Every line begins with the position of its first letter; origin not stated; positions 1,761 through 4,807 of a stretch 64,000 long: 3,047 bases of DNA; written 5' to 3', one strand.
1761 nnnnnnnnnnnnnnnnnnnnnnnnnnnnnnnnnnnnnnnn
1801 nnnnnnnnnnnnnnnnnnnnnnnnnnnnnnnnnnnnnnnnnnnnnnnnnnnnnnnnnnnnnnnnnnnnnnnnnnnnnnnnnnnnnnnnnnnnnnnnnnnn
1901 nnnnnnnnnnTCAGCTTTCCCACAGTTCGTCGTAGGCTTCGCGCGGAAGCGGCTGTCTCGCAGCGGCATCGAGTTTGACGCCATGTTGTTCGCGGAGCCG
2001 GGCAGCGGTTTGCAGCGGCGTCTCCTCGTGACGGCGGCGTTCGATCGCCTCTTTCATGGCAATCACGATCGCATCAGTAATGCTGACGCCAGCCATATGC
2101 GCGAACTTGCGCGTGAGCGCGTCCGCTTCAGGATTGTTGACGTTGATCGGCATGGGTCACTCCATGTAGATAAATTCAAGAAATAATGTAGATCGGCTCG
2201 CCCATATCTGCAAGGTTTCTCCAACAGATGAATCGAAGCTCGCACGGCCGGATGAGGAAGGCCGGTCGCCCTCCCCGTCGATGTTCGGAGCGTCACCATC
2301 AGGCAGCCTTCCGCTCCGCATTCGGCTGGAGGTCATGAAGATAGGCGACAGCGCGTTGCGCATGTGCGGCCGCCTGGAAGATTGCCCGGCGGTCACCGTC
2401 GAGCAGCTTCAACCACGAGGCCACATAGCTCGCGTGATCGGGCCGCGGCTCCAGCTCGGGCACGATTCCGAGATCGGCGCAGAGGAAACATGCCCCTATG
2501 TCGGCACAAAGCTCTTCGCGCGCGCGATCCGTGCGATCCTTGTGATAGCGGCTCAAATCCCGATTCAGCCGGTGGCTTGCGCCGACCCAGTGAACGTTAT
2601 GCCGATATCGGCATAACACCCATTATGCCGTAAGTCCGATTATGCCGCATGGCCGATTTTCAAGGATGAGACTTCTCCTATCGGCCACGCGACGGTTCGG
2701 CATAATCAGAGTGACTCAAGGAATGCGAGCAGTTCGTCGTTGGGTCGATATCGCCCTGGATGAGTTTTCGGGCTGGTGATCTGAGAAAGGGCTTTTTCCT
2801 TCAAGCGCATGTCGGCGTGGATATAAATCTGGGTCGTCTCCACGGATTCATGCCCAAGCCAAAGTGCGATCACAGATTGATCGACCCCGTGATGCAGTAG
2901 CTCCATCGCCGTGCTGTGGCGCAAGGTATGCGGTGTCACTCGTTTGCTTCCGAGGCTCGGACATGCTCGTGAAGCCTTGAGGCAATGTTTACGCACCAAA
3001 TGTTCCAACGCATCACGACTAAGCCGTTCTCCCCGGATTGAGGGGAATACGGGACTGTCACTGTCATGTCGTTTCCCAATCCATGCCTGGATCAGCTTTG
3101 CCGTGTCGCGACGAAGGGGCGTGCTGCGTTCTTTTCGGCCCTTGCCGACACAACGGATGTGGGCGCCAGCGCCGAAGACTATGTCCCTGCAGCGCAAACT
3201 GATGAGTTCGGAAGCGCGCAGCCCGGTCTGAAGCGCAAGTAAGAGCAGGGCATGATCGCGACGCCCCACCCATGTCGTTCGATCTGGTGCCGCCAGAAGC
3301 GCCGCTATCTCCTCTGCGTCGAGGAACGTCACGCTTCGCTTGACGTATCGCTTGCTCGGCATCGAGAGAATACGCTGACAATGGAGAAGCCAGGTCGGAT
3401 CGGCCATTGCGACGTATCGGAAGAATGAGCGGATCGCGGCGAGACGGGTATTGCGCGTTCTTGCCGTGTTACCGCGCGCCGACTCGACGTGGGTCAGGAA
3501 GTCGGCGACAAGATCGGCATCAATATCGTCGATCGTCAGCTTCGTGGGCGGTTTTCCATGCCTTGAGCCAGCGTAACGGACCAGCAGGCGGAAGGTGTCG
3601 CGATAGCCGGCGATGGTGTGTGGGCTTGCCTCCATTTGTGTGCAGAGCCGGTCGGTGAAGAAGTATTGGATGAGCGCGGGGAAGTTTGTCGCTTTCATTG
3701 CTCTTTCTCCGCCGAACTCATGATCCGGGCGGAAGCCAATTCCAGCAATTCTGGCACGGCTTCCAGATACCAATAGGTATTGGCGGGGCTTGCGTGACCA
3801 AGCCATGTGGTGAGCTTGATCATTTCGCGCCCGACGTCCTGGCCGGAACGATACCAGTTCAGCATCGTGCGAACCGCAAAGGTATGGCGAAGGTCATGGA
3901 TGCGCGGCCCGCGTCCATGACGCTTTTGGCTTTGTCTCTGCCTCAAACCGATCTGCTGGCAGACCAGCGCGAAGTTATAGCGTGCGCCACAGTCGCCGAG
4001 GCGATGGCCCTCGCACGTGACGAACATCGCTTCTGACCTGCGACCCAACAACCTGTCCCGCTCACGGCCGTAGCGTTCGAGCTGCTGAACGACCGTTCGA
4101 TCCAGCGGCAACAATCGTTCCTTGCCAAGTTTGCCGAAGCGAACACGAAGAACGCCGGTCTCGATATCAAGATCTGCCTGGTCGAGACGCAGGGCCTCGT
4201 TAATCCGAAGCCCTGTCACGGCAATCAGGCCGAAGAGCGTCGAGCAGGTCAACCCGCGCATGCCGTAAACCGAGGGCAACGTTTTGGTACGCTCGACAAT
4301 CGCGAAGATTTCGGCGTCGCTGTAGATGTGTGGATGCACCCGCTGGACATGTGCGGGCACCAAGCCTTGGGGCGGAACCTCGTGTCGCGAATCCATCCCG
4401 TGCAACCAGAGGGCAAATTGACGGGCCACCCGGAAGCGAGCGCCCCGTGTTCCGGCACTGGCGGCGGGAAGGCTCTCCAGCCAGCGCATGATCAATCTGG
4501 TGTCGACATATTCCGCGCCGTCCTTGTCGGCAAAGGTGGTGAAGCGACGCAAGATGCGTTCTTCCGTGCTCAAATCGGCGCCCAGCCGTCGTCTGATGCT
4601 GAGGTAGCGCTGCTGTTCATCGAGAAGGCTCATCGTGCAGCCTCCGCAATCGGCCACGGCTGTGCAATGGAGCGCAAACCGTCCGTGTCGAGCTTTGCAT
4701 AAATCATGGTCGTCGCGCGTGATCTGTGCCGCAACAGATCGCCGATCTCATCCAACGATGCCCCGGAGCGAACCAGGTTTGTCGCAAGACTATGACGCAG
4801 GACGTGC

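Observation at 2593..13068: RIT (three tyrosine recombinases) element carrying a 7-kb arsenic/Na+ resistance cargo, inserted in the ardC metalloprotease motif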

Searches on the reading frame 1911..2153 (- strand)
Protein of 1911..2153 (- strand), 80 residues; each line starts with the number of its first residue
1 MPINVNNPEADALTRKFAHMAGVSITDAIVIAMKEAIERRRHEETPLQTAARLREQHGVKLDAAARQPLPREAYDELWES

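Call 6: search_protein_families(library=pfam, proteins=[window:1911-2153:-])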
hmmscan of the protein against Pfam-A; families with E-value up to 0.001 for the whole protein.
window:1911-2153:- (80 aa): 1 family
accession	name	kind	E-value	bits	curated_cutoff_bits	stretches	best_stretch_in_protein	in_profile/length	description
PF07704.17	PSK_trans_fac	-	2e-21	77.1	28.3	1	1-79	1-81/82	Rv0623-like transcription factor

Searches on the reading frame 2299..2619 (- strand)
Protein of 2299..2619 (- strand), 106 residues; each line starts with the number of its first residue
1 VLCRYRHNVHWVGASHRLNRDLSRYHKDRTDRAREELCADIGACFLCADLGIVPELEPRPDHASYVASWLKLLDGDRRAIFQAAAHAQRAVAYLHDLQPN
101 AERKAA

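Call 6: search_protein_families(library=pfam, proteins=[window:2299-2619:-])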
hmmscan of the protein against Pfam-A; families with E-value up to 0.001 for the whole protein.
window:2299-2619:- (106 aa): 1 family
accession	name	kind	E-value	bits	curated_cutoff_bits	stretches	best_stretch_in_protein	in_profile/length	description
PF18818.7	MPTase-PolyVal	-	1.9e-26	93.1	27.5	1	8-86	52-126/126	Zincin-like metallopeptidase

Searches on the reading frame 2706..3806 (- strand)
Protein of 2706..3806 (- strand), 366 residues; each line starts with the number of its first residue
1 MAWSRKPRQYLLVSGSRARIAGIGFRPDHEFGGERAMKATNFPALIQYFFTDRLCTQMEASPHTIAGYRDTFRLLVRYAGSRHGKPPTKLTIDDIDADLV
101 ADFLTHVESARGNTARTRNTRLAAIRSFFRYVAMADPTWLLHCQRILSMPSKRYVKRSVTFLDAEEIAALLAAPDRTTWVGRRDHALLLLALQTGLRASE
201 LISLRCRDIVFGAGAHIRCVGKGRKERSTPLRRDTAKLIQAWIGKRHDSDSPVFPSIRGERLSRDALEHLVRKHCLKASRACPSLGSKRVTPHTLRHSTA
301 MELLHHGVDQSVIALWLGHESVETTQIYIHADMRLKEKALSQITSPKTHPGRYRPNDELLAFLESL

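Call 5: search_protein_families(library=pfam, proteins=[window:2706-3806:-])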
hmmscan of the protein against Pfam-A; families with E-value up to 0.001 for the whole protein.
window:2706-3806:- (366 aa): 4 families
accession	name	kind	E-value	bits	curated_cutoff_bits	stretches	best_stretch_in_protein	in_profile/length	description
PF00589.27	Phage_integrase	-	1.8e-38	132.5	27.1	1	161-333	2-170/172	Phage integrase family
PF02899.23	Phage_int_SAM_1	-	3.2e-10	40.6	22.3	1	50-132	4-79/83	Phage integrase, N-terminal SAM-like domain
PF13102.12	Phage_int_SAM_5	-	4.4e-05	24.2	22.3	1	56-131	11-81/98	Phage integrase SAM-like domain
PF13495.12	Phage_int_SAM_4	-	0.00068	20.4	27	0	58-133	12-79/85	Phage integrase, N-terminal SAM-like domain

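Call 26: find_related_loci(query=window:2709-3698:-, collection=genome_contigs, flank=10000)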
Query window:2709-3698:- (330 aa) in genome_contigs; peptide patterns used: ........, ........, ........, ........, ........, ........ (x = any residue, [..] = any of these).
205 stretches matched a pattern; 155 encode a relative of the query (tblastn E <= 1e-3); the best 80 are kept; 80 distinct loci.
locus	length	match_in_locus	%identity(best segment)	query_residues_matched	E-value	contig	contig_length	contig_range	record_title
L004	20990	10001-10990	88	1-330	0e+0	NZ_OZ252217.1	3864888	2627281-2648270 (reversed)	MAG: Pelagibacterium sp. isolate f267aac7-75bc-4076-b1d0-90398d74debc chromosome 1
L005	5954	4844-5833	88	1-330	0e+0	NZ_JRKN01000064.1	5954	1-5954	Paracoccus halophilus strain JCM 14014 Contig_64, whole genome shotgun sequence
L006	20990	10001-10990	88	1-330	0e+0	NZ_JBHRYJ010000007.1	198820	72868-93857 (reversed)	Ferrovibrio xuzhouensis strain KCTC 42182 spades_K_25_97_7, whole genome shotgun sequence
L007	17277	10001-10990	88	1-330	0e+0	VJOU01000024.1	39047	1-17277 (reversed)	Glycocaulis profundi strain ZYF765 scaffold_23, whole genome shotgun sequence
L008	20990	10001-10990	91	1-330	0e+0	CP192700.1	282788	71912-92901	Allorhizobium sp. Av2 plasmid pTiAv2, complete sequence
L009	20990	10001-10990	91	1-330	0e+0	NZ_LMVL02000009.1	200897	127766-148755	Agrobacterium vitis strain NCPPB 3554 map unlocalized plasmid pTi contig9, whole genome shotgun sequence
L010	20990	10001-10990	91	1-330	0e+0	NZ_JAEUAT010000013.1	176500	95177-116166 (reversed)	Rhizobium cauense strain HU25 NODE_HU25_13, whole genome shotgun sequence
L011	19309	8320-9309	88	1-330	0e+0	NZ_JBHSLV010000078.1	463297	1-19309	Bosea vestrisii strain CCUG 43114 velvet_auto_61_78, whole genome shotgun sequence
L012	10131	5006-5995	88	1-330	0e+0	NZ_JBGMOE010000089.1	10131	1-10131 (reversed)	MAG: Tardiphaga sp. isolate Fil1_3 Lundin1_2196, whole genome shotgun sequence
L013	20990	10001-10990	88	1-330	0e+0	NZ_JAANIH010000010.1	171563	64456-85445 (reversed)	Bradyrhizobium campsiandrae strain INPA 394B NODE_10_length_171563_cov_34.402238, whole genome shotgun sequence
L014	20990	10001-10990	88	1-330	0e+0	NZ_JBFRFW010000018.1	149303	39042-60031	Bradyrhizobium sp. 2TAF24 SCAFFOLD_17, whole genome shotgun sequence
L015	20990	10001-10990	88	1-330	0e+0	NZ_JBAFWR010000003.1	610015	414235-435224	Xanthobacter sp. VTT E-85239 strain VTT-E-85239 Contig003, whole genome shotgun sequence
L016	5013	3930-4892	86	1-321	0e+0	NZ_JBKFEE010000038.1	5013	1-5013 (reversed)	Asticcacaulis sp. W401b 38, whole genome shotgun sequence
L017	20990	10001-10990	91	1-330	0e+0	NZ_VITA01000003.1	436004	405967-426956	Sinorhizobium medicae strain USDA1037 Ga0310605_103, whole genome shotgun sequence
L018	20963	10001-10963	86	1-321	0e+0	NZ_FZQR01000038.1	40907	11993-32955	Mesorhizobium carmichaelinearum strain ICMP 18942, whole genome shotgun sequence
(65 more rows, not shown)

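Call 54: find_encoding_contigs(protein=window:2706-3698:-, flank=10000, max_places=10)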
Protein window:2706-3698:- (330 aa): 22 contigs read that carry it; 10 places shown.
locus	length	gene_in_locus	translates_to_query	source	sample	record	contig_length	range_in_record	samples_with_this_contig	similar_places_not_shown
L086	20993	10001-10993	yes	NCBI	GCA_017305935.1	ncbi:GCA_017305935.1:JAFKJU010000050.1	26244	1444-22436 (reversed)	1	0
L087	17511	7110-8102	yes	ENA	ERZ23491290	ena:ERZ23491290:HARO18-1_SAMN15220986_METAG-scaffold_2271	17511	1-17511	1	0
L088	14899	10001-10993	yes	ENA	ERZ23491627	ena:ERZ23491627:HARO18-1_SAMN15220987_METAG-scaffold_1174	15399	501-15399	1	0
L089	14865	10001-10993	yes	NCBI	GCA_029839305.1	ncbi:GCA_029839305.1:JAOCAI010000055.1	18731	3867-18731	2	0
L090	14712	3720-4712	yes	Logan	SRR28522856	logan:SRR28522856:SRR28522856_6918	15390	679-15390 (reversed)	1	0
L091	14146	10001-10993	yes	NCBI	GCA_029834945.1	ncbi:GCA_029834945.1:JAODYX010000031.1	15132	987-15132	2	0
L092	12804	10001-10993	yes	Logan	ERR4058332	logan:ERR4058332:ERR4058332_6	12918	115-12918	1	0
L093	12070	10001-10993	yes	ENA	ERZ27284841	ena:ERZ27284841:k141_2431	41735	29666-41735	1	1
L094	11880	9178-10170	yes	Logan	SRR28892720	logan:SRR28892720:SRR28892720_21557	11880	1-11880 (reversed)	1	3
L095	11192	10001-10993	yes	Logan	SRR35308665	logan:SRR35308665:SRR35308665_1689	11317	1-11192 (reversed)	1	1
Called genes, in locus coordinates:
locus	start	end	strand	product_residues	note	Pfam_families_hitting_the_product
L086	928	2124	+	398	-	PF06965:Na_H_antiport_1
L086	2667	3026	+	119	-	PF12802:MarR_2 (weak), PF12840:HTH_20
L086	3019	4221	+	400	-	PF07690:MFS_1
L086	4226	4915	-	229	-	PF03358:FMN_red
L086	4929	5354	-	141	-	PF03960:ArsC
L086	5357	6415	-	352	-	PF01758:SBF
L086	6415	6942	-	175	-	PF01451:LMWPc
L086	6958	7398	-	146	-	PF13673:Acetyltransf_10 (weak), PF13508:Acetyltransf_7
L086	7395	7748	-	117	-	PF09339:HTH_IclR (faint), PF12802:MarR_2 (faint), PF12840:HTH_20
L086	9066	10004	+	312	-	PF00589:Phage_integrase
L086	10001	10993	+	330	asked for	PF02899:Phage_int_SAM_1, PF00589:Phage_integrase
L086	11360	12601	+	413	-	PF02899:Phage_int_SAM_1, PF00589:Phage_integrase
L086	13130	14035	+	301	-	PF08401:ArdcN, PF18818:MPTase-PolyVal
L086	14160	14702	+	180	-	PF20229:ChrB_N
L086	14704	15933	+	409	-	PF00083:Sugar_tr, PF07690:MFS_1, PF00083:Sugar_tr (weak), PF07690:MFS_1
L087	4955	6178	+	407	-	PF13495:Phage_int_SAM_4 (faint), PF00589:Phage_integrase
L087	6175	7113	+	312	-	PF00589:Phage_integrase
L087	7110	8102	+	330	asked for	PF02899:Phage_int_SAM_1, PF00589:Phage_integrase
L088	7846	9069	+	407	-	PF13495:Phage_int_SAM_4 (faint), PF00589:Phage_integrase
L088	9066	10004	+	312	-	PF00589:Phage_integrase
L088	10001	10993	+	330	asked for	PF02899:Phage_int_SAM_1, PF00589:Phage_integrase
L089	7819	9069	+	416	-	PF13495:Phage_int_SAM_4 (faint), PF00589:Phage_integrase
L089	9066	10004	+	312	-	PF00589:Phage_integrase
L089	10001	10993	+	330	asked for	PF02899:Phage_int_SAM_1, PF00589:Phage_integrase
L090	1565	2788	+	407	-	PF13495:Phage_int_SAM_4 (faint), PF00589:Phage_integrase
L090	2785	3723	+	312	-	PF00589:Phage_integrase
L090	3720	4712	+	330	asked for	PF02899:Phage_int_SAM_1, PF00589:Phage_integrase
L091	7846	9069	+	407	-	PF13495:Phage_int_SAM_4 (faint), PF00589:Phage_integrase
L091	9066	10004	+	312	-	PF00589:Phage_integrase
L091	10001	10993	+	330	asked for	PF02899:Phage_int_SAM_1, PF00589:Phage_integrase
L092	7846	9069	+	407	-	PF13495:Phage_int_SAM_4 (faint), PF00589:Phage_integrase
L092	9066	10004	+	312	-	PF00589:Phage_integrase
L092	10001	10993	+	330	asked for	PF02899:Phage_int_SAM_1, PF00589:Phage_integrase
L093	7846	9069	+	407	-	PF13495:Phage_int_SAM_4 (faint), PF00589:Phage_integrase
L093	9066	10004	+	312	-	PF00589:Phage_integrase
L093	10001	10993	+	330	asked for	PF02899:Phage_int_SAM_1, PF00589:Phage_integrase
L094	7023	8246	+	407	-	PF13495:Phage_int_SAM_4 (faint), PF00589:Phage_integrase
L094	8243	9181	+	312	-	PF00589:Phage_integrase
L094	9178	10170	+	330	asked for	PF02899:Phage_int_SAM_1, PF00589:Phage_integrase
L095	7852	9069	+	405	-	PF00589:Phage_integrase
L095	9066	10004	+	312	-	PF00589:Phage_integrase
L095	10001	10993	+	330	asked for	PF02899:Phage_int_SAM_1, PF00589:Phage_integrase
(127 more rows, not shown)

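Call 63: search_protein_families(library=ncbifam, proteins=[window:2709-3698:-])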
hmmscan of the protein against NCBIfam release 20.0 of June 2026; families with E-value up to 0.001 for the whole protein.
window:2709-3698:- (330 aa): 12 families
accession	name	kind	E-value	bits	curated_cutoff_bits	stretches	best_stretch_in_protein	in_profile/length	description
TIGR02224.1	recomb_XerC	equivalog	8.5e-49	166.5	335.15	1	14-303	3-285/295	tyrosine recombinase XerC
TIGR02225.1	recomb_XerD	equivalog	1.4e-46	159.1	329.6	1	14-299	3-279/290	site-specific tyrosine recombinase XerD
NF001399.0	PRK00283.1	subfamily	4.6e-45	154.1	279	1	14-301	12-290/300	tyrosine recombinase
NF040815.2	recomb_XerA_Arch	equivalog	1e-44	153.1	220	1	22-298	10-257/263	site-specific tyrosine recombinase/integron integrase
NF002331.0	PRK01287.1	subfamily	6.1e-28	97.8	371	1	21-321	39-333/365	site-specific tyrosine recombinase XerC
TIGR02249.1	integrase_gron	subfamily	1.2e-24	87.3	265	2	223-305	229-310/315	integron integrase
NF003462.0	PRK05084.1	equivalog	2.3e-23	82.5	267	1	146-308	195-357/360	tyrosine recombinase XerS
NF007371.0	PRK09871.1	subfamily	3.9e-17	62.4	222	1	124-293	5-172/198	tyrosine-type DNA invertase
NF011946.0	PRK15417.1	equivalog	2e-16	60.1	435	2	25-197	30-182/337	integron integrase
NF007370.0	PRK09870.1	subfamily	4.4e-16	59.1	221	1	122-294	9-178/200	tyrosine-type DNA invertase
NF040693.1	recomb_GmtY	equivalog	8.9e-07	28.5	340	0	254-297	391-434/441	gamma-mobile-trio recombinase GmtY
NF041502.1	integrase_1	equivalog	0.00011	21.1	350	0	253-295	318-360/484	site-specific integrase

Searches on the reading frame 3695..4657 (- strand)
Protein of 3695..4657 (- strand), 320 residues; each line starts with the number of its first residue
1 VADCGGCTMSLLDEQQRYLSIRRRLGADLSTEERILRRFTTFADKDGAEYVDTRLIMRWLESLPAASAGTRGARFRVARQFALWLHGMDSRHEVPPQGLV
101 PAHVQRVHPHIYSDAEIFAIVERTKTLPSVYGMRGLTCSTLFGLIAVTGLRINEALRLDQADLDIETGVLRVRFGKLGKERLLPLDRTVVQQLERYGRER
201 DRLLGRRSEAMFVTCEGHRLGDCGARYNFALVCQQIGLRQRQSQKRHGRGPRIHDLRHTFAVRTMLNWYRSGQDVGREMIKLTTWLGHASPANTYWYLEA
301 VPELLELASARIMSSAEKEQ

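Call 5: search_protein_families(library=pfam, proteins=[window:3695-4657:-])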
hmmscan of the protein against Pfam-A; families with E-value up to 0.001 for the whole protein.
window:3695-4657:- (320 aa): 1 family
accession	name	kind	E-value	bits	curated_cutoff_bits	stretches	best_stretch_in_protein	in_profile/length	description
PF00589.27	Phage_integrase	-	2.8e-16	60.2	27.1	1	139-299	25-167/172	Phage integrase family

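Call 63: search_protein_families(library=ncbifam, proteins=[window:3698-4633:-])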
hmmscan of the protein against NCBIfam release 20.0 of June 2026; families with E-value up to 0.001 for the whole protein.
window:3698-4633:- (312 aa): 9 families
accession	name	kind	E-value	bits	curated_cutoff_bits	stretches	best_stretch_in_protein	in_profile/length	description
TIGR02224.1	recomb_XerC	equivalog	1e-20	74.3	335.15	1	28-291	25-276/295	tyrosine recombinase XerC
TIGR02225.1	recomb_XerD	equivalog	1.8e-19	70.2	329.6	1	25-257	22-247/290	site-specific tyrosine recombinase XerD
NF001399.0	PRK00283.1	subfamily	3.7e-19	69.1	279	1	25-256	31-255/300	tyrosine recombinase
NF040815.2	recomb_XerA_Arch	equivalog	4.4e-19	69.1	220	1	24-293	20-255/263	site-specific tyrosine recombinase/integron integrase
NF002331.0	PRK01287.1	subfamily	7.9e-14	51.4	371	1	91-286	128-306/365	site-specific tyrosine recombinase XerC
TIGR02249.1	integrase_gron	subfamily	2.7e-09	36.8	265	1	93-195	91-183/315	integron integrase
NF003462.0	PRK05084.1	equivalog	2.1e-07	30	267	1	134-293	201-345/360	tyrosine recombinase XerS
NF007371.0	PRK09871.1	subfamily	3.1e-06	26.8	222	1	123-214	21-113/198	tyrosine-type DNA invertase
NF011946.0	PRK15417.1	equivalog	2.8e-05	23.4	435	1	136-192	139-196/337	integron integrase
